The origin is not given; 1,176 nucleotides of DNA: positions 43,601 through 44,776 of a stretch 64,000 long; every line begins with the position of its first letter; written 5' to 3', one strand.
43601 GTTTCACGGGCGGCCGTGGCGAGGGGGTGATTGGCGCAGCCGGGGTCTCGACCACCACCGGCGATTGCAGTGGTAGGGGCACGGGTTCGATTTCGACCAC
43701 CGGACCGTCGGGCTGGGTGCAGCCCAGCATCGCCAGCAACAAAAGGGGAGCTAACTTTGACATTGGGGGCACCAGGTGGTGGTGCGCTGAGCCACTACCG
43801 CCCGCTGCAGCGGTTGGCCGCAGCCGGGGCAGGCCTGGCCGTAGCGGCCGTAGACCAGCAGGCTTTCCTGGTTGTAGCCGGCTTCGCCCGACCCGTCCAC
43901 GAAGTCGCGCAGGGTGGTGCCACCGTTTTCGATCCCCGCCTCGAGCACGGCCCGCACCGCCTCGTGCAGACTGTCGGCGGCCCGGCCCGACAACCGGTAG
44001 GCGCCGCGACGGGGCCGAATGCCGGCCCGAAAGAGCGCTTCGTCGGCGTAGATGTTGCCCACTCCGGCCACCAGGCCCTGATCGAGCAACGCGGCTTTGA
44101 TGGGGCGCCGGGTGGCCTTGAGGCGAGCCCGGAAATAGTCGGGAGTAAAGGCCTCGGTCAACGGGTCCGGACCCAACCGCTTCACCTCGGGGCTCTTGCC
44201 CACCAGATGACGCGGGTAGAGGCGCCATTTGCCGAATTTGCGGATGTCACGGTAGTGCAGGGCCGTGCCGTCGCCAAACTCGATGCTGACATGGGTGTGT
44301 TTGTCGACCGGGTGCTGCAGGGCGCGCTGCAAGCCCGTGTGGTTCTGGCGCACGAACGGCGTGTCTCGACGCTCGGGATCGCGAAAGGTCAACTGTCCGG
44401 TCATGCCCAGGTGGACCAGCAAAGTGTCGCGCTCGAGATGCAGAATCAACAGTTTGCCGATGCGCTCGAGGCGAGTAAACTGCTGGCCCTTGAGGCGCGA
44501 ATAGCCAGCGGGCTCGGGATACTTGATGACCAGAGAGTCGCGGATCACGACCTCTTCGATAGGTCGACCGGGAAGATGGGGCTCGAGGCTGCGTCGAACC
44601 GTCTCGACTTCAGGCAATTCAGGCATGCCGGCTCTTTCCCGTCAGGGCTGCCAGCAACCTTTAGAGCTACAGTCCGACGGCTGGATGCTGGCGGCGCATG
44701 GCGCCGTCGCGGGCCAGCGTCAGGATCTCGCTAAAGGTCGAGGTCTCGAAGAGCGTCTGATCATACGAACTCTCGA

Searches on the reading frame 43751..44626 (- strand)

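Call 16: search_protein_families(library=pfam, proteins=[window:43751-44626:-], max_evalue=0.01)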
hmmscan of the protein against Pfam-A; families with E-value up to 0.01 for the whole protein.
window:43751-44626:- (291 aa): 3 families
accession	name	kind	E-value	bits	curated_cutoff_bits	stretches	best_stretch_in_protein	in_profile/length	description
PF01149.29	Fapy_DNA_glyco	-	1.3e-32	113.3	25.5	1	1-134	1-117/117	Formamidopyrimidine-DNA glycosylase N-terminal domain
PF06831.19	H2TH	-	3.6e-31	107.4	34.7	1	151-241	1-91/93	Formamidopyrimidine-DNA glycosylase H2TH domain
PF06827.20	zf-FPG_IleRS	-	1.3e-06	28.6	21.3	1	263-291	1-29/30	Zinc finger found in FPG and IleRS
